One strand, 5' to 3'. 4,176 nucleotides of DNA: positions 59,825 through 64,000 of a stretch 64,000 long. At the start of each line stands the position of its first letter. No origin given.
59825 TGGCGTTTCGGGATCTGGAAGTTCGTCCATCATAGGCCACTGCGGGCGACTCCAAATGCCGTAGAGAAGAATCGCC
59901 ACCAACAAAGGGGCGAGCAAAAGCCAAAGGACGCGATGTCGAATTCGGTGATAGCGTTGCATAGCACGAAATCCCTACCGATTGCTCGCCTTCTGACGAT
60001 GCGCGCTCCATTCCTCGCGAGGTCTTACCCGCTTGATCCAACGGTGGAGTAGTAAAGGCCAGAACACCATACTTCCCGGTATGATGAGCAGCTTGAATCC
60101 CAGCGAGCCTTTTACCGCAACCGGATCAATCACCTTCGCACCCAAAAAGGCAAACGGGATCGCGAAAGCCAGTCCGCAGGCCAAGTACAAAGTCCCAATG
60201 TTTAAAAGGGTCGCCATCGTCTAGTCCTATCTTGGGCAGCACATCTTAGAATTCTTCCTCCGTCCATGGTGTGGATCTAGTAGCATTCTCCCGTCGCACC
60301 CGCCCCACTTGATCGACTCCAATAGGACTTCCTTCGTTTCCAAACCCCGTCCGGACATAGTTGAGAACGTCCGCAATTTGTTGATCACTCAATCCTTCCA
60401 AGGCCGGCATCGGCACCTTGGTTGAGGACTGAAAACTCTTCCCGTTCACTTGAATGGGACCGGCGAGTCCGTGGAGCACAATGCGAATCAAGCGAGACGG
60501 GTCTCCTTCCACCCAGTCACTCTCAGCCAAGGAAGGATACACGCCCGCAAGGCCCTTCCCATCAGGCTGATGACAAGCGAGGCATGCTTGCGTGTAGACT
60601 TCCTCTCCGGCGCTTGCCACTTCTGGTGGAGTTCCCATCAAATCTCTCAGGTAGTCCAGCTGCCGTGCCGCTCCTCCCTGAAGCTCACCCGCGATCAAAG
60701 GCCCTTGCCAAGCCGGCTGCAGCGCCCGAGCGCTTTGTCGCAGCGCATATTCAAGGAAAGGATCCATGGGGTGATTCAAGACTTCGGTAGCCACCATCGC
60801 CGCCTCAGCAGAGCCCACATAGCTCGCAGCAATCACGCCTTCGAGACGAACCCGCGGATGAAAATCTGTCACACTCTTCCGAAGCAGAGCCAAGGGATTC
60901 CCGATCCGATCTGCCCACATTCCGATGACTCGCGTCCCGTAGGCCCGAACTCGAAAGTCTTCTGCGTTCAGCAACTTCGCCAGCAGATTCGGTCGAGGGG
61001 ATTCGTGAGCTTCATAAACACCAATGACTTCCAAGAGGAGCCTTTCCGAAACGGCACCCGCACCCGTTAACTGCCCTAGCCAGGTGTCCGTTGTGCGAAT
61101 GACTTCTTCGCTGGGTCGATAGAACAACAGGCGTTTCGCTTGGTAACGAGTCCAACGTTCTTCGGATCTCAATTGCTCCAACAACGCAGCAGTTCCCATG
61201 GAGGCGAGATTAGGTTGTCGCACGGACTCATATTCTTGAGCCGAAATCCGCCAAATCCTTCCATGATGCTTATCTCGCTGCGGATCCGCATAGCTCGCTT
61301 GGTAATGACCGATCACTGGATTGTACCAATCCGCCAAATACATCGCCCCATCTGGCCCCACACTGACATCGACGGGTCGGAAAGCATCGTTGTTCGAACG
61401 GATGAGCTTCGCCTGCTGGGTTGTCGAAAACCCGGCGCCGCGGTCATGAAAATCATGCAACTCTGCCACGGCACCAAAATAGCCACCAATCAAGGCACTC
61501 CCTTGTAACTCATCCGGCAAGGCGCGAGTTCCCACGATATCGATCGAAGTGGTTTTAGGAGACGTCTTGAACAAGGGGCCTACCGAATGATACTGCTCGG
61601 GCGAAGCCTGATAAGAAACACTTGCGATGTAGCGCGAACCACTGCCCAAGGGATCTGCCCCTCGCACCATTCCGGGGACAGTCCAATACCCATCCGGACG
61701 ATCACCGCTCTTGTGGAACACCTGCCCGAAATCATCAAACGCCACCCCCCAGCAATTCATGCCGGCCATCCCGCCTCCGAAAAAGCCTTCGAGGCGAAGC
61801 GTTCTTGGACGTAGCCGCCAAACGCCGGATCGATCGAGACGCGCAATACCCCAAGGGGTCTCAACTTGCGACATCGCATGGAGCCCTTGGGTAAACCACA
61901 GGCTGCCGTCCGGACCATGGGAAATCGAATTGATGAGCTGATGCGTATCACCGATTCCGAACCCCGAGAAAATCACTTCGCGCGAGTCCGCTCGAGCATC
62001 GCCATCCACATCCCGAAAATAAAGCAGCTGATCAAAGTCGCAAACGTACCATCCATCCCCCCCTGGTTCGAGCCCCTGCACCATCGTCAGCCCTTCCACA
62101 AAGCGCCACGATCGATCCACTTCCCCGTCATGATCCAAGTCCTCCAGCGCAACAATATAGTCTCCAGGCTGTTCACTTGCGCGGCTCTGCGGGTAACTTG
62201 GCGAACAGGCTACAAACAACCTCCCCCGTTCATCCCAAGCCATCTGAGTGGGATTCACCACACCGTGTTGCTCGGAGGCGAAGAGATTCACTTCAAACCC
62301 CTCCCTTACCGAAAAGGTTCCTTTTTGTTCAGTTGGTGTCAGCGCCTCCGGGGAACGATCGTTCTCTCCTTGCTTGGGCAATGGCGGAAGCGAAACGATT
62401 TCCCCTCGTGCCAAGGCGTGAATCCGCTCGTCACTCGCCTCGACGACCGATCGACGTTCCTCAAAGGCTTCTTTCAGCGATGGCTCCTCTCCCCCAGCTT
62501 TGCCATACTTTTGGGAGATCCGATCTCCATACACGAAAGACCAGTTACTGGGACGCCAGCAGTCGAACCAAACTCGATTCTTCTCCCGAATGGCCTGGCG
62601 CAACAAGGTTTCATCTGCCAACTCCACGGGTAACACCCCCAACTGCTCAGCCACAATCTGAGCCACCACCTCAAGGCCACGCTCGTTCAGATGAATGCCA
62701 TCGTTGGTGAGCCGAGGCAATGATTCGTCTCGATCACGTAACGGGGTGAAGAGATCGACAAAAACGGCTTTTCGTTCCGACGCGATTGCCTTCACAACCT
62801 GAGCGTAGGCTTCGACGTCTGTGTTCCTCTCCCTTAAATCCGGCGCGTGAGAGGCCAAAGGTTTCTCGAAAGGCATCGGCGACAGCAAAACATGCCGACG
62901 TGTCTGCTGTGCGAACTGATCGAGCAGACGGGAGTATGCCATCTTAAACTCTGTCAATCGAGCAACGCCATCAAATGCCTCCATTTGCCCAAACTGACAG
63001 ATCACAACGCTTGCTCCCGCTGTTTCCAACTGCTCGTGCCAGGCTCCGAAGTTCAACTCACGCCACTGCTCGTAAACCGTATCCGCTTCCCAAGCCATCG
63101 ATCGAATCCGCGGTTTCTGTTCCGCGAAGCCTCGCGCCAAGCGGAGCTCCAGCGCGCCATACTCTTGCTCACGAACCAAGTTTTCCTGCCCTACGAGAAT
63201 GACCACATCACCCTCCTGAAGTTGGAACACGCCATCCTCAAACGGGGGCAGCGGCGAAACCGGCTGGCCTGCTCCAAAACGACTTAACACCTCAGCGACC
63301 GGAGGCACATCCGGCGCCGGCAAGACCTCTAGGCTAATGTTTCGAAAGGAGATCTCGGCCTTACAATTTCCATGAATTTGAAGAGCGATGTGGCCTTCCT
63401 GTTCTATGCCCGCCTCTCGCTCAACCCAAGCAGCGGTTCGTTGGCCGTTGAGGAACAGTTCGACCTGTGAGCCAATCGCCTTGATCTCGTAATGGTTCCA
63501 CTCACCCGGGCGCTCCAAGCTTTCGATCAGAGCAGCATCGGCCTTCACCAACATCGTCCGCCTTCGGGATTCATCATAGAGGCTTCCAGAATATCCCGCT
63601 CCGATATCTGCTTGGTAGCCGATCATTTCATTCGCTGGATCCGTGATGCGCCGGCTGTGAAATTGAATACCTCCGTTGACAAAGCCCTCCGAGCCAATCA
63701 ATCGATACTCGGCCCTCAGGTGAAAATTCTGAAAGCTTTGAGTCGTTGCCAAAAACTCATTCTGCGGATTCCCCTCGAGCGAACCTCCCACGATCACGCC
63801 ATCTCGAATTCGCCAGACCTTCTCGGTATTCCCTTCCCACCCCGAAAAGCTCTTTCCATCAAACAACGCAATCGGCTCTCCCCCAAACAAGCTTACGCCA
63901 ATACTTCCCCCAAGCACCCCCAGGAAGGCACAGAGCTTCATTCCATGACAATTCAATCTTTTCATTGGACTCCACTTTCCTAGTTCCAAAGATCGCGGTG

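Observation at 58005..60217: Four-gene uncharacterised membrane redox module: MsrQ-like heme b/Rieske fusion, Cys/His periplasmic protein and two micro membrane proteins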

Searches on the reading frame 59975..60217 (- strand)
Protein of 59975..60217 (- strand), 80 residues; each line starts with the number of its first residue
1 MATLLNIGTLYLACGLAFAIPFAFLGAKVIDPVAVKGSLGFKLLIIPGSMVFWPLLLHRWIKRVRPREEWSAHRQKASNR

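Call 3: search_protein_families(library=pfam, proteins=[window:59975-60217:-], max_evalue=0.01)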
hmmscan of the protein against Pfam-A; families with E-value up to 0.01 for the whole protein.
window:59975-60217:- (80 aa): 1 family
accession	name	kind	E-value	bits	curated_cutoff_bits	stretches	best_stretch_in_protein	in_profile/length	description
PF24377.1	DUF7533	-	0.0013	19.2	27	1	7-54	3-48/74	Family of unknown function (DUF7533)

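Call 4: search_protein_families(library=ncbifam, proteins=[window:59975-60217:-], max_evalue=0.01)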
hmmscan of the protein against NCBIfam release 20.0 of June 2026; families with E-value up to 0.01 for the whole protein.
window:59975-60217:- (80 aa): 0 families

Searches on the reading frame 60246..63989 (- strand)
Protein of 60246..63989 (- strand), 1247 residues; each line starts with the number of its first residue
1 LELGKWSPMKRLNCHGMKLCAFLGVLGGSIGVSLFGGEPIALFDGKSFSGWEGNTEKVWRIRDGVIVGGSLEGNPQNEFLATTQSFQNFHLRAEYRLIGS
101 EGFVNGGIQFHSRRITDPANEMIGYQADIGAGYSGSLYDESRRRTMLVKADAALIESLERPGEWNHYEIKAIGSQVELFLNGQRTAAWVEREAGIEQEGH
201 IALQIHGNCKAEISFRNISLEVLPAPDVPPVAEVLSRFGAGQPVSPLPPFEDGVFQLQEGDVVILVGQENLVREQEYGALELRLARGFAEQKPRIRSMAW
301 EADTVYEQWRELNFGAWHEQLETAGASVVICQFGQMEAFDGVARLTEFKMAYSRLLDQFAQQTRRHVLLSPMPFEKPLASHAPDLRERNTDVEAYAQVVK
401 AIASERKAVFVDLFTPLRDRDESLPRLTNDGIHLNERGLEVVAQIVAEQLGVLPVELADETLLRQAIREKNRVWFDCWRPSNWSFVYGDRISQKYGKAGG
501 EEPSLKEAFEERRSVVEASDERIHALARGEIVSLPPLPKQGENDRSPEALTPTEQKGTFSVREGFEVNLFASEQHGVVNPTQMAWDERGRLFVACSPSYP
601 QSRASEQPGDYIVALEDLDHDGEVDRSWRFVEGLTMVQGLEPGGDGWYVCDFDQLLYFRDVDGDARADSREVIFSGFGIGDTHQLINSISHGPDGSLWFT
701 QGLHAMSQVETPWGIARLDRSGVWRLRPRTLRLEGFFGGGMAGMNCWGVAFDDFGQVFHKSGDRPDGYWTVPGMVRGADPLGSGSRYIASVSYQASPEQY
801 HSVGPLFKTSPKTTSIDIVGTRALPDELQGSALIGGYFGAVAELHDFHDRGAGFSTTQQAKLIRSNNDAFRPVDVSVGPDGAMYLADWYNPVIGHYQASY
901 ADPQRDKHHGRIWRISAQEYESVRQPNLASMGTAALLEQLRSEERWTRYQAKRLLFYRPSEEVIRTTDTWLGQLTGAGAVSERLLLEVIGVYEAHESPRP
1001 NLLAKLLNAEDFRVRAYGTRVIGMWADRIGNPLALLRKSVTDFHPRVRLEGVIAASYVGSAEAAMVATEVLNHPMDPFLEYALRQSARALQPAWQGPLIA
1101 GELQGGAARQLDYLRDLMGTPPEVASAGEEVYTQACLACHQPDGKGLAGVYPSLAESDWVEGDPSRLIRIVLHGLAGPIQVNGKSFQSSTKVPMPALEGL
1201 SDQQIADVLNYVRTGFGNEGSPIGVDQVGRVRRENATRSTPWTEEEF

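Call 3: search_protein_families(library=pfam, proteins=[window:60246-63989:-], max_evalue=0.01)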
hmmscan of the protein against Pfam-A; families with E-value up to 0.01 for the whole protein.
window:60246-63989:- (1247 aa): 7 families
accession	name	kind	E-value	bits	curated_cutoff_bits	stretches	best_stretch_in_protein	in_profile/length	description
PF23500.1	DUF7133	-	4.4e-67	227.5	27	1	552-918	2-384/385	Domain of unknown function (DUF7133)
PF06439.18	3keto-disac_hyd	-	4e-39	135.1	26.8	1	39-220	2-186/187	3-keto-disaccharide hydrolase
PF00034.26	Cytochrom_C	-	1.7e-12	48.9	21.3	1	1126-1214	2-88/90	Cytochrome c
PF13472.12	Lipase_GDSL_2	-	3.3e-11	44.4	32.9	1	298-438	39-175/178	GDSL-like Lipase/Acylhydrolase family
PF13442.11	Cytochrome_CBB3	-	1.5e-08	35.3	27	1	1125-1212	3-68/68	Cytochrome C oxidase, cbb3-type, subunit III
PF13646.12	HEAT_2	-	3.6e-06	27.6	27.7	1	1002-1086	4-86/88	HEAT repeats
PF00657.28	Lipase_GDSL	-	0.00059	20.5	23.6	1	324-444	75-206/208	GDSL-like Lipase/Acylhydrolase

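Call 4: search_protein_families(library=ncbifam, proteins=[window:60246-63989:-], max_evalue=0.01)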
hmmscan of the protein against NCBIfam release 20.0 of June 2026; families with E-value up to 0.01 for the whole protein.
window:60246-63989:- (1247 aa): 4 families
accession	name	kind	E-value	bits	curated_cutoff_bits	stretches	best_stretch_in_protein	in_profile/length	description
TIGR02604.1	Piru_Ver_Nterm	subfamily_domain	7.1e-64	216.5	122.2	1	564-918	1-366/367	PVC-type heme-binding CxxCH protein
TIGR00782.1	ccoP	equivalog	3.1e-08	33.3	179.95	1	1125-1214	107-191/285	cytochrome-c oxidase, cbb3-type subunit III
TIGR02603.1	CxxCH_TIGR02603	domain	0.00095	19.2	68.15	0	1126-1157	4-34/134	putative heme-binding domain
NF042968.1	AcxylEst_AxeA1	equivalog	0.0068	14.8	700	0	326-446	344-459/459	acetylxylan esterase AxeA1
